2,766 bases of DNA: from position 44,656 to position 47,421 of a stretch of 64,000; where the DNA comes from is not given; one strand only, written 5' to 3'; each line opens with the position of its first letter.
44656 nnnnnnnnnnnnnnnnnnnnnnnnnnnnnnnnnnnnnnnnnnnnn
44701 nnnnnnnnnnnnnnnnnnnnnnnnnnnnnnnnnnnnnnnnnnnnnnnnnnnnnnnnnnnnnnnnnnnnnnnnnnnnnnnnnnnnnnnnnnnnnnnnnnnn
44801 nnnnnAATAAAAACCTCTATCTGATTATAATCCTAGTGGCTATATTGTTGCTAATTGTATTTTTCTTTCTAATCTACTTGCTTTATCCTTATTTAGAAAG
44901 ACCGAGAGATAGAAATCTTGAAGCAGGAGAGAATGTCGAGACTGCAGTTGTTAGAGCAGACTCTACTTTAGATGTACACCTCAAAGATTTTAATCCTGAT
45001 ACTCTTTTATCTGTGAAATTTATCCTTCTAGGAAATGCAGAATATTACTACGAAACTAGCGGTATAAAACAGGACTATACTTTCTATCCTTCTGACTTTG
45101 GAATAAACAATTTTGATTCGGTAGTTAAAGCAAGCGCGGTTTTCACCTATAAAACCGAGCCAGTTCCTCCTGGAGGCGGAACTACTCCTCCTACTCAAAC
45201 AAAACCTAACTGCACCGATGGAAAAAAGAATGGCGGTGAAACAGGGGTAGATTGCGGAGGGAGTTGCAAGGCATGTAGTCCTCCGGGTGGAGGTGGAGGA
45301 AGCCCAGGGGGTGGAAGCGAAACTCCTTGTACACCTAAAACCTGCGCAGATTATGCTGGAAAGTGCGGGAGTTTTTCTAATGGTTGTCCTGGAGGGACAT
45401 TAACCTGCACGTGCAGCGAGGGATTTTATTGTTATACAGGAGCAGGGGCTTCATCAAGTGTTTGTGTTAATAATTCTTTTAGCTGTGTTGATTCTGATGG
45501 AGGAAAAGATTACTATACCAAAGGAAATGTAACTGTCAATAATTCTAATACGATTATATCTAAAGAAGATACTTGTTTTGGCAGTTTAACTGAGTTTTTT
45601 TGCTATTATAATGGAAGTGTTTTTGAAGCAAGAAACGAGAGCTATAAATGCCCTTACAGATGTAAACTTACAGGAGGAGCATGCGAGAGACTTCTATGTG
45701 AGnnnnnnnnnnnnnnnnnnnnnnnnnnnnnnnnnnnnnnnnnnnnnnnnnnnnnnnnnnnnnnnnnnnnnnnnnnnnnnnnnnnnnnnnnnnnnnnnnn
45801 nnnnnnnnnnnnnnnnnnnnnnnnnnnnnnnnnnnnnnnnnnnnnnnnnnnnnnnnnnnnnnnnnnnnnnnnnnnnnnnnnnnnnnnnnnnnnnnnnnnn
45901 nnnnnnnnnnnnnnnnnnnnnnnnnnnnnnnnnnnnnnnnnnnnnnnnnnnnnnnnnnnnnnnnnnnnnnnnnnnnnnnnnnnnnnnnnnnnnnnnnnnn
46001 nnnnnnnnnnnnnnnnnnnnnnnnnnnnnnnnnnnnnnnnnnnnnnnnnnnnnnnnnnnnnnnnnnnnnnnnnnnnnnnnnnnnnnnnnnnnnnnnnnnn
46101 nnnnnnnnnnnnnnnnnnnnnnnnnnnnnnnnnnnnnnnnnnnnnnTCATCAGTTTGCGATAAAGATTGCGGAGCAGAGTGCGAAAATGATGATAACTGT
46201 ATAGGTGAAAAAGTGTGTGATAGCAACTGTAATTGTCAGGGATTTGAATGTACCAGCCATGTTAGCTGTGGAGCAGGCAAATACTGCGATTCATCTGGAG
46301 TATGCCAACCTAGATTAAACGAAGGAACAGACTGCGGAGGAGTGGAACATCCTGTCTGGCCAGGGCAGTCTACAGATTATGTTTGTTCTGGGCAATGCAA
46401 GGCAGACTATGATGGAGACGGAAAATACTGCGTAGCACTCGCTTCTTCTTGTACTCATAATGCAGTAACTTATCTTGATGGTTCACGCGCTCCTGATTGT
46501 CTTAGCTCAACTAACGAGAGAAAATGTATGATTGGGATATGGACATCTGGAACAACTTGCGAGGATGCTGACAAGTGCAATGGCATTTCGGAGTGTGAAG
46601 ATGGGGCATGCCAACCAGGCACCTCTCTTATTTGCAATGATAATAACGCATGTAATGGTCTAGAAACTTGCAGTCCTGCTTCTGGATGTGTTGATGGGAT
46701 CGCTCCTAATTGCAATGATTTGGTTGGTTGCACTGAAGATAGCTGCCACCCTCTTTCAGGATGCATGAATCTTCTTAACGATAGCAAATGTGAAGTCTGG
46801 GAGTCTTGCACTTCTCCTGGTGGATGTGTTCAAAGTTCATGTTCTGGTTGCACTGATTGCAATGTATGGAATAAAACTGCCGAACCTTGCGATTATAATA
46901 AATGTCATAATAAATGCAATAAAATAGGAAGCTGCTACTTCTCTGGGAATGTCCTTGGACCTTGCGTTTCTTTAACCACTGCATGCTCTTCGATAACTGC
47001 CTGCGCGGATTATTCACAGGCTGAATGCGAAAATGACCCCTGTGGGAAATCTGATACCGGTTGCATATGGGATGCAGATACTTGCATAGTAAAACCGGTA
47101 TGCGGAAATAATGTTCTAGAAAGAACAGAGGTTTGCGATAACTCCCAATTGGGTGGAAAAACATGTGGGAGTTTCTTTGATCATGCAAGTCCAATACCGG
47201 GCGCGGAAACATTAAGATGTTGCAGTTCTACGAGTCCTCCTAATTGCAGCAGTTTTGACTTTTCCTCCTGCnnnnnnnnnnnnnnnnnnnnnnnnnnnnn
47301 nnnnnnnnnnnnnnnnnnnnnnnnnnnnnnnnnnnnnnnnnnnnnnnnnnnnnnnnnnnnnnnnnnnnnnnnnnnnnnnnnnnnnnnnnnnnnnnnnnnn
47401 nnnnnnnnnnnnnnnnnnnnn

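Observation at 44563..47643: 1026-aa cysteine-rich, probably glycosylated, membrane-anchored surface protein with internal repeated modules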

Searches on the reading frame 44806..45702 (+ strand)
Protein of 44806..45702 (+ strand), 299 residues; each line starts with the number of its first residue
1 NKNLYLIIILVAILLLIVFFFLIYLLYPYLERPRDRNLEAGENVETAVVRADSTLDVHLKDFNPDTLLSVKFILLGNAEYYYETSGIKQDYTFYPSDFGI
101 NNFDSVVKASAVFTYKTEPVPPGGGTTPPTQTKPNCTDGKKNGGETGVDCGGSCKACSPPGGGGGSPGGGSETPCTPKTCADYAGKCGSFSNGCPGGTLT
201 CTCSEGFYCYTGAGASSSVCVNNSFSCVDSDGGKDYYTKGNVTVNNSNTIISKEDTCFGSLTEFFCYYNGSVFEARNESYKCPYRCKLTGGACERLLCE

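Call 39: find_homologous_proteins(query=A2, max_evalue=0.00001)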
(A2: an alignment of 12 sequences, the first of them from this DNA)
Query A2 (12 sequences) (299 aa, profile of the alignment): 1 proteins with E <= 0.00001 among 8000 candidates.
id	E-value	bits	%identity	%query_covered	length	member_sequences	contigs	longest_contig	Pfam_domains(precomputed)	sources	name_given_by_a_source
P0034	1.3e-77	279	41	95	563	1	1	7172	PF05048.20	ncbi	-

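Call 40: find_related_loci(query=A2, collection=genome_contigs, flank=6000)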
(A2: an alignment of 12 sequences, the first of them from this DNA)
Query A2 (299 aa) in genome_contigs; peptide patterns used: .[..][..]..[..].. (x = any residue, [..] = any of these).
46 stretches matched a pattern; 2 encode a relative of the query (tblastn E <= 1e-3); 2 distinct loci.
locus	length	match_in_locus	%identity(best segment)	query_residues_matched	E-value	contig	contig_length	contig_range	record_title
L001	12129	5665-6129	49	136-298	8e-33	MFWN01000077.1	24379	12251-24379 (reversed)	MAG: Candidatus Pacearchaeota archaeon RBG_13_36_9 RBG_13_scaffold_673, whole genome shotgun sequence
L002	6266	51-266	43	220-295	3e-11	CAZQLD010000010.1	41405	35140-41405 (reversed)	MAG TPA_asm: Candidatus Woesearchaeota archaeon isolate binchicken_co89_543 genome assembly, contig: NODE_1247_length_41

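Call 48: predict_structure(alignment_id=A2)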
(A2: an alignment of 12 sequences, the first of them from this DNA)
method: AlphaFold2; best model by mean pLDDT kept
length: 299 residues; sequences in the alignment: 12
mean_pLDDT: 78.3   pTM: 0.44
mean pLDDT of the five models: 78.3, 64.1, 62.3, 62.2, 60.4
residues with pLDDT >= 90: 110; 70-90: 122; 50-70: 11; < 50: 56
segments of 3 or more residues with pLDDT < 50: 118-172
pLDDT, mean of each block of 10 residues (from residue 1): 92 97 84 82 94 93 85 91 92 96 94 68 33 37 36 41 37 74 87 86 90 84 90 86 86 86 89 89 79 72
secondary structure, 60 per line:
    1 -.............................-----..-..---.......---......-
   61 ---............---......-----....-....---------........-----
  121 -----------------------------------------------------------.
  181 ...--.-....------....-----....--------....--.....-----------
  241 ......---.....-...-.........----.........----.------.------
elements in order: H2-30 E44-50 E54-59 E67-75 E79-84 E90-93 H95-98 E108-115 H180-183 E188-191 E198-201 E207-210 E219-222 E225-229 E241-246 E250-254 E256-258 E260-268 E273-281

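Call 51: fold_search(model_id=the predicted structure, library=pdb)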
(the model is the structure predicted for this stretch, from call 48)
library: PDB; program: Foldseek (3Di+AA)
matches with E <= 10: 1167; with E <= 0.001: 0
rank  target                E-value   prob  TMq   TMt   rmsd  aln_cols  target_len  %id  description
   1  4lpu_A                8.8e-02  0.98  0.19  0.54  10.7        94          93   12  Crystal structure of TENCON variant P40AR2-32R2 (released 2014-01-29)
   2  3i84_A                1.1e-01  0.75  0.15  0.41   8.0        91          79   13  The Crystal Structure of Human EMMPRIN N-terminal Domain 1 in P6(1)22 space group (released 2009-10-06)
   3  4lpw_A                1.2e-01  0.97  0.19  0.54   7.1        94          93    8  Crystal structure of TENCON variant A6 (released 2014-01-29)
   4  4lpv_A                1.3e-01  0.85  0.19  0.47   6.1        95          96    8  Crystal structure of TENCON variant P41BR3-42 (released 2014-01-29)
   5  5e53_A                1.3e-01  0.84  0.17  0.17  12.8       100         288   10  Crystal structure of chicken CNTN1 FN1-FN3 domains (released 2016-08-31)
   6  5e53_C                1.3e-01  0.82  0.17  0.17  12.3       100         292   12  Crystal structure of chicken CNTN1 FN1-FN3 domains (released 2016-08-31)
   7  4lsd_F                1.3e-01  0.77  0.16  0.40  11.5        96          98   10  Myokine structure (released 2013-10-16)
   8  7mrs_A                1.4e-01  0.80  0.16  0.16  13.2       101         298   12  Zebrafish CNTN4 APPb complex (released 2022-01-05)
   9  4lsd_A                1.8e-01  0.75  0.16  0.41  10.3        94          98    7  Myokine structure (released 2013-10-16)
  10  5a43_C                2.1e-01  0.69  0.16  0.42  13.4       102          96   10  Crystal structure of a dual topology fluoride ion channel. (released 2015-09-02)
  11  6tpu_A                2.1e-01  0.14  0.14  0.21  20.9       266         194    5  Crystal structures of FNIII domain three and four of the human leucocyte common antigen-related protein, LAR (released 2020-05-13)
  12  5e7l                  2.2e-01  0.77  0.17  0.17  13.4       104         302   15  Crystal structure of mouse CNTN2 FN1-FN3 domains (released 2016-08-31)
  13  7mrn_A                2.3e-01  0.69  0.17  0.17  13.5        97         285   11  Mouse CNTN5 APP complex (released 2022-01-05)
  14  4lsd_C                2.3e-01  0.66  0.16  0.42  11.8        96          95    5  Myokine structure (released 2013-10-16)
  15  6tpw                  2.3e-01  0.18  0.17  0.14  20.5       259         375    6  Crystal structures of FNIII domain one through four of the human leucocyte common antigen-related protein ( LAR) (released 2020-05-13)
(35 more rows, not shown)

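Call 53: find_related_loci(query=A2, collection=metagenome_contigs, flank=8000)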
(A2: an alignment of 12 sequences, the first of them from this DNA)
Query A2 (299 aa) in metagenome_contigs; peptide patterns used: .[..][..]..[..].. (x = any residue, [..] = any of these).
68 stretches matched a pattern; 12 encode a relative of the query (tblastn E <= 1e-3); 11 distinct loci.
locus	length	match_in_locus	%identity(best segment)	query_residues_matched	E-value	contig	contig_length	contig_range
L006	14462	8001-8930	37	18-293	3e-41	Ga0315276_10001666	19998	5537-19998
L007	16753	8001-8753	33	12-299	1e-37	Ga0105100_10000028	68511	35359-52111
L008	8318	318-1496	35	24-298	2e-35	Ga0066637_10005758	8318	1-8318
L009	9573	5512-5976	49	136-298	5e-32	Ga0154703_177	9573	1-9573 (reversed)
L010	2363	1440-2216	30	8-286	2e-30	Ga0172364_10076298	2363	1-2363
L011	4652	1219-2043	36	27-298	8e-29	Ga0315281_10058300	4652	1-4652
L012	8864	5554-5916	49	163-286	7e-26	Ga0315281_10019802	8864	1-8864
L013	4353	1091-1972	31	1-296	2e-21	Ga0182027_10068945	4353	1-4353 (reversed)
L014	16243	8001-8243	53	200-286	4e-21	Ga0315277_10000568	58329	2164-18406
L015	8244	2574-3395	29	24-295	2e-17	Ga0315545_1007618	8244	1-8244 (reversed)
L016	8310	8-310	39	186-295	1e-10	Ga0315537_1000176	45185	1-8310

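Call 64: fold_search(model_id=the predicted structure, library=viral)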
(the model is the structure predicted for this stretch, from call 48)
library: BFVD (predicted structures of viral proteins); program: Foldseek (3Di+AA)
matches with E <= 10: 390; with E <= 0.001: 0
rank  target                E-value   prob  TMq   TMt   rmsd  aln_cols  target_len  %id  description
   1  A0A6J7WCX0            4.3e-03  0.38  0.14  0.06  23.3       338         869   14  Uncharacterized protein [uncultured Caudovirales phage]
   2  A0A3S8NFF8            7.3e-03  0.51  0.16  0.11  24.2       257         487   10  (no name in the UniProt tables at hand)
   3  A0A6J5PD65            5.3e-02  0.51  0.16  0.08  24.2       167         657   11  D-galactoside/L-rhamnose binding SUEL lectin domain containing protein [uncultured Caudovirales phage]
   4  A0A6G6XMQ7            5.9e-02  0.15  0.16  0.11  24.0       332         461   13  (no name in the UniProt tables at hand)
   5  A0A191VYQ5            6.6e-02  0.08  0.11  0.03  23.7       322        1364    8  Virion protein [Roseobacter phage RD-1410Ws-07]
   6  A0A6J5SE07            7.7e-02  0.10  0.14  0.05  38.5       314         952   13  Tip attachment protein J central straight fiber domain-containing protein [uncultured Caudovirales phage]
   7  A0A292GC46            7.7e-02  0.07  0.08  0.06  24.0       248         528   14  (no name in the UniProt tables at hand)
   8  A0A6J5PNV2            1.2e-01  0.08  0.13  0.05  32.5       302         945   14  Major tropism determinant N-terminal domain-containing protein [uncultured Caudovirales phage]
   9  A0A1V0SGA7            1.3e-01  0.08  0.13  0.16  30.3       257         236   10  Proliferating cell nuclear antigen [Hokovirus HKV1]
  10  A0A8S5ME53            1.4e-01  0.08  0.10  0.08  20.4       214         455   12  Uncharacterized protein [Siphoviridae sp. ctYh54]
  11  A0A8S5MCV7            1.5e-01  0.63  0.17  0.16  15.9       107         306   15  Uncharacterized protein [Siphoviridae sp. ctDyb2]
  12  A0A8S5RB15            1.5e-01  0.25  0.14  0.26  17.6       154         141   15  PhoD-like phosphatase, N-terminal domain [virus sp. ctQSn51]
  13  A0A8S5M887            1.6e-01  0.03  0.08  0.08  38.9       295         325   11  Uncharacterized protein [Siphoviridae sp. ctrgt10]
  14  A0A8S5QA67            1.8e-01  0.07  0.13  0.07  30.9       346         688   11  Uncharacterized protein [Siphoviridae sp. ctdcr45]
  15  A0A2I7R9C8            1.9e-01  0.82  0.18  0.40   4.9        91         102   12  (no name in the UniProt tables at hand)
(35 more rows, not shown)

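Call 80: find_related_loci(query=A2, collection=viral_contigs, flank=6000)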
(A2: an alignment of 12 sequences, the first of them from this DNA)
Query A2 (299 aa) in viral_contigs; peptide patterns used: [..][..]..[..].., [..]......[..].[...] (x = any residue, [..] = any of these).
176 stretches matched a pattern, but none encodes a relative of the query by tblastn (E <= 1e-3).

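Call 85: search_solved_structures(query=A2, max_evalue=1, show_alignments=2)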
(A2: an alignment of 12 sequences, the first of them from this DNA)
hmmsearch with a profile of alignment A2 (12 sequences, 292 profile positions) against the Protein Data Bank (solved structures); distinct sequences matched with E-value up to 1: 2.
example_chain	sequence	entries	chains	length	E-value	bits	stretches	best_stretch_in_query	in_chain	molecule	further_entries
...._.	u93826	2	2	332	0.76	12.5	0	5-77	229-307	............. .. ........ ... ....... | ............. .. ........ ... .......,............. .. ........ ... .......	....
7d7m_A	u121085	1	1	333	0.78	12.4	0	5-77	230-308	Prostaglandin E2 receptor EP4 subtype,Prostaglandin E2 receptor EP4 subtype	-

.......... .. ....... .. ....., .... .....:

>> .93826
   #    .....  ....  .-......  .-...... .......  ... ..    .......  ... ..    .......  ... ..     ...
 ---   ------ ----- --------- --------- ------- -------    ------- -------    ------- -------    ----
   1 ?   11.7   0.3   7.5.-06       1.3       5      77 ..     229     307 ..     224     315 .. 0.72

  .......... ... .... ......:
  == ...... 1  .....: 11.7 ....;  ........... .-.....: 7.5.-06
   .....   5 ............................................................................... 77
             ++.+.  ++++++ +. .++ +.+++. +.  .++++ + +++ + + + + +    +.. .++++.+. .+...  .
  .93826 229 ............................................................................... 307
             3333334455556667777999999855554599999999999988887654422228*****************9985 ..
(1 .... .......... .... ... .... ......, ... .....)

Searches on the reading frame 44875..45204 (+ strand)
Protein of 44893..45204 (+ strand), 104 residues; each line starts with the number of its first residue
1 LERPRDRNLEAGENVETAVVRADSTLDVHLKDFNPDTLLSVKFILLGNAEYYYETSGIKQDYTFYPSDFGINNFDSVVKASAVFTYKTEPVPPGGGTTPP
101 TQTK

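Call 14: search_protein_families(library=pfam, proteins=[window:44893-45204:+], max_evalue=10)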
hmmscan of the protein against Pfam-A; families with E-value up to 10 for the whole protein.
seq(104 aa): 0 families

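Call 78: find_homologous_proteins(query=A4, max_evalue=0.001)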
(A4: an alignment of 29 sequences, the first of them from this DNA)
Query A4 (29 sequences) (95 aa, profile of the alignment): 2 proteins with E <= 0.001 among 728 candidates.
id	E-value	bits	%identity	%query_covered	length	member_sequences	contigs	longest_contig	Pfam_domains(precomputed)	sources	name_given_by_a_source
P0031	1.1e-21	94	63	96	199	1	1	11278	-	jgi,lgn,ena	-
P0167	7.9e-10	56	34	60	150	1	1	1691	-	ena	-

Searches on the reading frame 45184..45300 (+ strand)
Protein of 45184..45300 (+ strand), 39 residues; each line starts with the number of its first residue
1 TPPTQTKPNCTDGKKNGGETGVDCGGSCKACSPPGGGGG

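Call 14: search_protein_families(library=pfam, proteins=[window:45184-45300:+], max_evalue=10)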
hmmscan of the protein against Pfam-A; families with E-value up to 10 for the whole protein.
seq(39 aa): 1 family
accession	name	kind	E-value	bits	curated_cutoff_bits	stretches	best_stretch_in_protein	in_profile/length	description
PF12669.12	FeoB_associated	-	0.45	11.2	27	1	14-36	24-40/44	FeoB-associated Cys-rich membrane protein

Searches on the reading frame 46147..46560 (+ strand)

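Call 14: search_protein_families(library=pfam, proteins=[window:46147-46560:+], max_evalue=10)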
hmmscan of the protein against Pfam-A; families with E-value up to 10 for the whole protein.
seq(138 aa): 1 family
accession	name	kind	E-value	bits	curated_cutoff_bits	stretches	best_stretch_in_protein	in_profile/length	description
PF04706.18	Dickkopf_N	-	0.11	13.3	25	1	34-63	1-33/51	Dickkopf N-terminal cysteine-rich region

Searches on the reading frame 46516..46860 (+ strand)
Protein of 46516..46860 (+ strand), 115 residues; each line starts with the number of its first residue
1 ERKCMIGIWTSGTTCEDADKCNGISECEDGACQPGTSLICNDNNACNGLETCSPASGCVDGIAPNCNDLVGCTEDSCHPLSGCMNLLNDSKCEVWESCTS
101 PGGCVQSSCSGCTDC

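Call 14: search_protein_families(library=pfam, proteins=[window:46516-46860:+], max_evalue=10)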
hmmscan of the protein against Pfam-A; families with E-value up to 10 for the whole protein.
seq(115 aa): 1 family
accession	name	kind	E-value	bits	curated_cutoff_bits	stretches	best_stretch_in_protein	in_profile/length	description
PF00526.23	Dicty_CTDC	-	0.004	17.4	27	2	65-84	1-20/24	Dictyostelium (slime mold) repeat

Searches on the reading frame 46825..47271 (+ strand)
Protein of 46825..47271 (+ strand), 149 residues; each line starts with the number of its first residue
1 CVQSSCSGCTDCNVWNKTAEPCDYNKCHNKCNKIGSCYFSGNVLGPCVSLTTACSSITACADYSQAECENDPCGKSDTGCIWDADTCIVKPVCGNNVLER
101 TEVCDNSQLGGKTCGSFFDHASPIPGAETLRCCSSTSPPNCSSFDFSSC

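Call 14: search_protein_families(library=pfam, proteins=[window:46825-47271:+], max_evalue=10)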
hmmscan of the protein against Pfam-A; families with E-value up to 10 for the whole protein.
seq(149 aa): 0 families
